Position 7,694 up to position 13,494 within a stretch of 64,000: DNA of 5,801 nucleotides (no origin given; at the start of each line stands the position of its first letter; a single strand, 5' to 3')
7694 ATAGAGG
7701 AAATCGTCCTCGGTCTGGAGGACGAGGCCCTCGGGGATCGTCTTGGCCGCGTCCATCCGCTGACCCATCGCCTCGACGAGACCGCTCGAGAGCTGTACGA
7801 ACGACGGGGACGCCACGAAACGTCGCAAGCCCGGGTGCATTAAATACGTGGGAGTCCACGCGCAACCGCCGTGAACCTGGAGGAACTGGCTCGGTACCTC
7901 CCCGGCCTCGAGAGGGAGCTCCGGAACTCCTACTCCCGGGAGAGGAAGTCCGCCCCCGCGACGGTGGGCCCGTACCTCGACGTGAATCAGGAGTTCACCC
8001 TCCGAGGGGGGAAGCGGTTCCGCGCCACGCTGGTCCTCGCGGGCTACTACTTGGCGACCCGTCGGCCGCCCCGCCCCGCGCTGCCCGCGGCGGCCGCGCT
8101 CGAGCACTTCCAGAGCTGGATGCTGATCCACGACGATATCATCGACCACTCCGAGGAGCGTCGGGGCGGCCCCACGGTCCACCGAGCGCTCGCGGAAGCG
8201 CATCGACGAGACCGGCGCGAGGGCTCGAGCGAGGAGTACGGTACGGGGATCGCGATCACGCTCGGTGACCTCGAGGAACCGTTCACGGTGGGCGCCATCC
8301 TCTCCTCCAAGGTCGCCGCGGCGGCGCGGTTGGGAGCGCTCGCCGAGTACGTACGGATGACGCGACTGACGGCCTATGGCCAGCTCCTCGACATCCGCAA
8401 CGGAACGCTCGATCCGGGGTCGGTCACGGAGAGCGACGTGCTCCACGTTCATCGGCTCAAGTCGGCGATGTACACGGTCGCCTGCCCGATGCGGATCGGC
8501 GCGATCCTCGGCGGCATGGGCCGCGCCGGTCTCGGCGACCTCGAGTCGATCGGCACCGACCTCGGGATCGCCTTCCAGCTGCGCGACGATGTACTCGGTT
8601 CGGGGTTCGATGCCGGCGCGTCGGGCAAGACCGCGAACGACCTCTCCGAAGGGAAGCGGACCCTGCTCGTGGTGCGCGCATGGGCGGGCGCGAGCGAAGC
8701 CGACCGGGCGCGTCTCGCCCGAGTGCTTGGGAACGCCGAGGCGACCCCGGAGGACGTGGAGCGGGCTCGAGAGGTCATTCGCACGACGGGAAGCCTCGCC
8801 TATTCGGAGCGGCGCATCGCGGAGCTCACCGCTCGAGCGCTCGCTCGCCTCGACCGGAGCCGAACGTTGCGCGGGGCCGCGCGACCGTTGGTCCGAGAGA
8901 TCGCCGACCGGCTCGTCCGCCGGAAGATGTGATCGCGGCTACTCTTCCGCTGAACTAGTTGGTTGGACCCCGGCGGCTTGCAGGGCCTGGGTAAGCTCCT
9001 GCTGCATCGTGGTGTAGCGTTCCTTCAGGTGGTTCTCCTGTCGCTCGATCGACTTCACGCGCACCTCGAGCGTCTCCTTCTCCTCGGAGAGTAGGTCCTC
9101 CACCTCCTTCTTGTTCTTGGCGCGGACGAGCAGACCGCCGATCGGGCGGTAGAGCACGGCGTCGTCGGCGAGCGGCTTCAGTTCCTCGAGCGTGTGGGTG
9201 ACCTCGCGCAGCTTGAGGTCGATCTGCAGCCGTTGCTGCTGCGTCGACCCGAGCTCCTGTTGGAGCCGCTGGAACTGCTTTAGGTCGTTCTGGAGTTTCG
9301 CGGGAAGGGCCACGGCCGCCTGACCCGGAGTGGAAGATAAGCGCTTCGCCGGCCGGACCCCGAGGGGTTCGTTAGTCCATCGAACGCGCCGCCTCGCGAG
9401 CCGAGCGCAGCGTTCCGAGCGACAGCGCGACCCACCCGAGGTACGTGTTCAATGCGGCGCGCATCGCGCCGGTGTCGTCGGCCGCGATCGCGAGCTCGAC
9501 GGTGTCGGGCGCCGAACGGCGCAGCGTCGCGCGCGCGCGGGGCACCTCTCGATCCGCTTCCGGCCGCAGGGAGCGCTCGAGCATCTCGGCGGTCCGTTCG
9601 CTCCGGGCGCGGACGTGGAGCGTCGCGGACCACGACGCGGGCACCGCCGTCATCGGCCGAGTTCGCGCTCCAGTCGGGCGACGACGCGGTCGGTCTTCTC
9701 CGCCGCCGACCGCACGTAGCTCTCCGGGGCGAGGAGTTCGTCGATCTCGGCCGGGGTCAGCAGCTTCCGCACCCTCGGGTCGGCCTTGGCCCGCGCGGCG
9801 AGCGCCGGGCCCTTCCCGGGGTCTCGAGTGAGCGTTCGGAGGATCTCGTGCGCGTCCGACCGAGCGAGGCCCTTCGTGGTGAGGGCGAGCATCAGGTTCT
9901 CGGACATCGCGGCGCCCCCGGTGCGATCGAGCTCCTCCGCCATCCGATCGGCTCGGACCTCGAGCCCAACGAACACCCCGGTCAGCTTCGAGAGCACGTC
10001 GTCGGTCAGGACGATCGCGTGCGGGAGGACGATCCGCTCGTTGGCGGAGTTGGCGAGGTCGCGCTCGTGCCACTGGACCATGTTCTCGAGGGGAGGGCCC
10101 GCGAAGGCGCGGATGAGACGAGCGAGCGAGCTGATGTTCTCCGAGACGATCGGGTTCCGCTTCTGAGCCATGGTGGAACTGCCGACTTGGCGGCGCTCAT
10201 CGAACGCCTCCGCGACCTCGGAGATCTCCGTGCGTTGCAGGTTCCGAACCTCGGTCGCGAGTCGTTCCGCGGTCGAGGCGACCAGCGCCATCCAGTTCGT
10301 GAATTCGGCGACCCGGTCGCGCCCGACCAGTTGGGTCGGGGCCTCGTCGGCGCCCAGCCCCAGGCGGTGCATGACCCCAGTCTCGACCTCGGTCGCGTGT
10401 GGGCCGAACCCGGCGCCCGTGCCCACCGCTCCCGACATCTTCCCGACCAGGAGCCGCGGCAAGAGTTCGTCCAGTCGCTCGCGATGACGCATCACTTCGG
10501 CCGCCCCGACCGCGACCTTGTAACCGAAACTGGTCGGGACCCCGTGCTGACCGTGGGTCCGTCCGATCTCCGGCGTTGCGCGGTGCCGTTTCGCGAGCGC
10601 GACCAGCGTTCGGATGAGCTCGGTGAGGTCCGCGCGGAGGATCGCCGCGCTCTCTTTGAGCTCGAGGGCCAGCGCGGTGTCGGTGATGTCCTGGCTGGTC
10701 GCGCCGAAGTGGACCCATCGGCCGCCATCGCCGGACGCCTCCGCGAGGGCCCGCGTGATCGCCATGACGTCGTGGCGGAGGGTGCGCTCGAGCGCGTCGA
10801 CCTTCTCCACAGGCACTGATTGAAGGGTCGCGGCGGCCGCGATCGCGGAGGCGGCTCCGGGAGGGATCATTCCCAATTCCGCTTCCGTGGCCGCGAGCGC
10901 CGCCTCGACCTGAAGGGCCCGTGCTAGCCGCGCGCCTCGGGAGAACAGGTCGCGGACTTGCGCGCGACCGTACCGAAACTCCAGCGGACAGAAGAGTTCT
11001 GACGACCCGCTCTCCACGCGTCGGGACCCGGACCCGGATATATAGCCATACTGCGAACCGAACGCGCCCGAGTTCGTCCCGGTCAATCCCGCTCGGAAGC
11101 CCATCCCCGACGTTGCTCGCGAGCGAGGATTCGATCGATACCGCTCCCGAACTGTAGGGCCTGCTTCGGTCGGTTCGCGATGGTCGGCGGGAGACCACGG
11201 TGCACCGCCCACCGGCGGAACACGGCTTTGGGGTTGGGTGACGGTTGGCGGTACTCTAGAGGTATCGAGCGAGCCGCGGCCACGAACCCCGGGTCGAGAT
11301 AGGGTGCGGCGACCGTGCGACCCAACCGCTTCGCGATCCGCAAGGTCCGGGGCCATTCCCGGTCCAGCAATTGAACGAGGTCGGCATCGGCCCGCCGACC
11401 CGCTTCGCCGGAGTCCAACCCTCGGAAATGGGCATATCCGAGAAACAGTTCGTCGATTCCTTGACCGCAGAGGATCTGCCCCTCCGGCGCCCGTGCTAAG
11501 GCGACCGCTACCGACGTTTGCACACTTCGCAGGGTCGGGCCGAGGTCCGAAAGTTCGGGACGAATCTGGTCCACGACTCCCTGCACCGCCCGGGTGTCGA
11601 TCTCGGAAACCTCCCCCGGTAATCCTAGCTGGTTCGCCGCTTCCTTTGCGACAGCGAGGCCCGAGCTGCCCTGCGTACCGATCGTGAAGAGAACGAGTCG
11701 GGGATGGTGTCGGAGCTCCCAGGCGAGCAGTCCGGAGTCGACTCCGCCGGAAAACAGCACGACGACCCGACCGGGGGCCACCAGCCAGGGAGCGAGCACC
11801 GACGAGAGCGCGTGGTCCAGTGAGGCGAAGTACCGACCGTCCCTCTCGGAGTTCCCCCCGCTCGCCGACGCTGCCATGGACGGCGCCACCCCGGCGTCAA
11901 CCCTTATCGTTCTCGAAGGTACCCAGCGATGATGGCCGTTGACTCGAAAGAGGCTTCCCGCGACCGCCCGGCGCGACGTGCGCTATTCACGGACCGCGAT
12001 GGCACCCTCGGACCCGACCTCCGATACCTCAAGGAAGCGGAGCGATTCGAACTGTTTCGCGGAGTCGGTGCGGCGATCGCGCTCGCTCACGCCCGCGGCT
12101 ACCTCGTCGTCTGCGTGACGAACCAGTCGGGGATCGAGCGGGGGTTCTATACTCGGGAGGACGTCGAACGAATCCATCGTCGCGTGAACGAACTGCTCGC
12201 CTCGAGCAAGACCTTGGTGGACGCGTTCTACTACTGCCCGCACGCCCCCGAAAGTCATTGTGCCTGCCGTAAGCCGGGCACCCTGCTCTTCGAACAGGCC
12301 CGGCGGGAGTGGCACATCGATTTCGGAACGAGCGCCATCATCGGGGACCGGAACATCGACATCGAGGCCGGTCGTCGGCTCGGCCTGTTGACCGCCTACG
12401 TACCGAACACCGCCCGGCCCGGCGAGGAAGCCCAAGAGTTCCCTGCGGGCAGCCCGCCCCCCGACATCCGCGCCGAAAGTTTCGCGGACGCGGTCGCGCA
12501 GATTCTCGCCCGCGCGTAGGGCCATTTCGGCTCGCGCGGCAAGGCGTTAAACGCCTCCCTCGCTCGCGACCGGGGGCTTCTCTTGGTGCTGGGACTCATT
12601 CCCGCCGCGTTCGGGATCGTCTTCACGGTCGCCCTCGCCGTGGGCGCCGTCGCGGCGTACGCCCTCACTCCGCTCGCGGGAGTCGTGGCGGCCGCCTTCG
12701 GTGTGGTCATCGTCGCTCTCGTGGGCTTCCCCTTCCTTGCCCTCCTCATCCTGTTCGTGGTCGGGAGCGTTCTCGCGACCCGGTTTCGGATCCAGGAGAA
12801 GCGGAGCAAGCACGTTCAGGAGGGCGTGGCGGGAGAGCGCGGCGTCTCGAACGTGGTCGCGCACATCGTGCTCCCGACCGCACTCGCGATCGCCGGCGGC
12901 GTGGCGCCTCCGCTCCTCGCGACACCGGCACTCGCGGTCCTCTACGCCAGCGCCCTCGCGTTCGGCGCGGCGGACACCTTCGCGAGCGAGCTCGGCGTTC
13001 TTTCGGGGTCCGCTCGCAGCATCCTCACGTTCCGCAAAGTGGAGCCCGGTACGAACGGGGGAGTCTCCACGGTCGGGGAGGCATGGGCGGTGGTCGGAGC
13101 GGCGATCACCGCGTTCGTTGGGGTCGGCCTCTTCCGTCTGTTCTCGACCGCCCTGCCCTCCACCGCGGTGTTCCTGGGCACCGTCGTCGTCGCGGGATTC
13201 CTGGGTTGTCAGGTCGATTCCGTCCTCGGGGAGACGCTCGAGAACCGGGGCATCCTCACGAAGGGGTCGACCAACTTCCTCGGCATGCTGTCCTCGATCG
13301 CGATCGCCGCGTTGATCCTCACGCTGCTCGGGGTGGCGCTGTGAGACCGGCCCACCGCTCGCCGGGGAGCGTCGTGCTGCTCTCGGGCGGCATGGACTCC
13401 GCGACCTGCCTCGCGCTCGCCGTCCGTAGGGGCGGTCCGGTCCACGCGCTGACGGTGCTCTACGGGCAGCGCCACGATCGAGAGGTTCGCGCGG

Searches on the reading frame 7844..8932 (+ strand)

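Call 105: search_protein_families(library=pfam, proteins=[window:7844-8932:+], max_evalue=0.00001)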
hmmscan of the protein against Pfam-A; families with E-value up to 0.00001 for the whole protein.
window:7844-8932:+ (362 aa): 1 family
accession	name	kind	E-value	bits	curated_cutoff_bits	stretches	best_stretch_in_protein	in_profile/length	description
PF00348.22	polyprenyl_synt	-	1.7e-42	145.8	27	1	49-310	9-249/251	Polyprenyl synthetase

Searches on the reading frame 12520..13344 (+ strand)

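Call 105: search_protein_families(library=pfam, proteins=[window:12520-13344:+], max_evalue=0.00001)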
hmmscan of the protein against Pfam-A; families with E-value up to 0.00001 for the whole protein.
window:12520-13344:+ (274 aa): 1 family
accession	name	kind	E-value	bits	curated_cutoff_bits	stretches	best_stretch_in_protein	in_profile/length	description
PF01940.21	DUF92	-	1.3e-42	146.4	27.5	1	35-245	2-213/251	Integral membrane protein DUF92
